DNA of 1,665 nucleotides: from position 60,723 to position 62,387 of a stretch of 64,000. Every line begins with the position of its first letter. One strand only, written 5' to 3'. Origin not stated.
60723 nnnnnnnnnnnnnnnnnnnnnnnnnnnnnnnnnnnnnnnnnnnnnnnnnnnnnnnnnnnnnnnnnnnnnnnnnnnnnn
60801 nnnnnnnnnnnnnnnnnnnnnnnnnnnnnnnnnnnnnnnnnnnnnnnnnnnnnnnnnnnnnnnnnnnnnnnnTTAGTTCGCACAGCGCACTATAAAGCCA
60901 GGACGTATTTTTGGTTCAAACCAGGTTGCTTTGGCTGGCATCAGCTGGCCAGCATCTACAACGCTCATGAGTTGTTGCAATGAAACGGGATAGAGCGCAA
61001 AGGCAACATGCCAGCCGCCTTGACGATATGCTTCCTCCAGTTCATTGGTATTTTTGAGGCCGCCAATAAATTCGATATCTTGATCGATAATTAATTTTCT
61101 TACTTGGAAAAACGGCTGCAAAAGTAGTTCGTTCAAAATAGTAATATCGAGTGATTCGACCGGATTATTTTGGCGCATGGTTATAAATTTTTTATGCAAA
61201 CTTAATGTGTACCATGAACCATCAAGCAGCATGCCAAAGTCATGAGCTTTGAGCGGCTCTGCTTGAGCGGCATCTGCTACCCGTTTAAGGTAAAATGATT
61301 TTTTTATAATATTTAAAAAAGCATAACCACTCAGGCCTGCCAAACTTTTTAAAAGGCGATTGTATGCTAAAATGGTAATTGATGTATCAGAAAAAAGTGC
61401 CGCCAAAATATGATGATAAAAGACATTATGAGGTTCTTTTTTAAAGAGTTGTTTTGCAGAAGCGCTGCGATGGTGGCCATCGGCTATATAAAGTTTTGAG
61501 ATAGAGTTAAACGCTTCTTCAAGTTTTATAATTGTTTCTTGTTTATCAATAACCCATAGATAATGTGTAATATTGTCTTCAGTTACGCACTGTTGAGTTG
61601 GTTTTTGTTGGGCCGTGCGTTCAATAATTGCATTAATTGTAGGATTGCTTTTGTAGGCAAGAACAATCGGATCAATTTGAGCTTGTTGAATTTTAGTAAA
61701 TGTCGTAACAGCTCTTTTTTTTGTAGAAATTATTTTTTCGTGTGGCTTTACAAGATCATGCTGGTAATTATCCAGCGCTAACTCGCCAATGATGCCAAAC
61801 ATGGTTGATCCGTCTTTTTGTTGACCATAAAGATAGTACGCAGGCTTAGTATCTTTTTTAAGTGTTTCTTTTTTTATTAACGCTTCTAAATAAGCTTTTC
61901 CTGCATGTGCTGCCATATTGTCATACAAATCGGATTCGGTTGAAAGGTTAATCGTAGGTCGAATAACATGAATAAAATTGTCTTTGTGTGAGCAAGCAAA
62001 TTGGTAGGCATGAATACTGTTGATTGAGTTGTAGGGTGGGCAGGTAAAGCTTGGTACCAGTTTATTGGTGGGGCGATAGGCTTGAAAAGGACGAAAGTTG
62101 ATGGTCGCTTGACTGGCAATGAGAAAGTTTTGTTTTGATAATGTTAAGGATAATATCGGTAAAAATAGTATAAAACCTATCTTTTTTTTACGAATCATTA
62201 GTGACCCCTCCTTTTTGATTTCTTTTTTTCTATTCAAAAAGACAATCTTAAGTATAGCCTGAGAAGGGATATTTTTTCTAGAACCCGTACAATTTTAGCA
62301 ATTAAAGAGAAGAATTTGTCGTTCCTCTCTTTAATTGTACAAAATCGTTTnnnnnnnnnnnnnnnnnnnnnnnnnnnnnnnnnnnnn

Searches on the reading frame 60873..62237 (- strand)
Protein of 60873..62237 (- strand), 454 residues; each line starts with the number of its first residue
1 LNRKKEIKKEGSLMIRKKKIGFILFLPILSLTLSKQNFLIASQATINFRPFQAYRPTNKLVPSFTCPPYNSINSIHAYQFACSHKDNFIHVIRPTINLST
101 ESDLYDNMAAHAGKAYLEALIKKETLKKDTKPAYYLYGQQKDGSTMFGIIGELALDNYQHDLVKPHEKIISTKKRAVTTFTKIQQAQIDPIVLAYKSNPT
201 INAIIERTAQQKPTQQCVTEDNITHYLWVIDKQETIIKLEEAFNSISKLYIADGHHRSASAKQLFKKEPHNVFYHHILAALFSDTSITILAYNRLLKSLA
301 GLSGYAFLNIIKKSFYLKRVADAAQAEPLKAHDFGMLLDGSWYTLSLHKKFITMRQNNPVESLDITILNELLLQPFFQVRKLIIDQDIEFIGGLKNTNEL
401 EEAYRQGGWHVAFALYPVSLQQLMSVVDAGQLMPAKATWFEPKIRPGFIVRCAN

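Call 68: search_protein_families(library=pfam, proteins=[window:60873-62237:-], max_evalue=0.001)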
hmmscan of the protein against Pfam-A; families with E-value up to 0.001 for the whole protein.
window:60873-62237:- (454 aa): 1 family
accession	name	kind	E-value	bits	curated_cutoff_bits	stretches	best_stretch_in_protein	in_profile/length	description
PF06245.16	DUF1015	-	4.3e-74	249.8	25.8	1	49-365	2-324/325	Protein of unknown function (DUF1015)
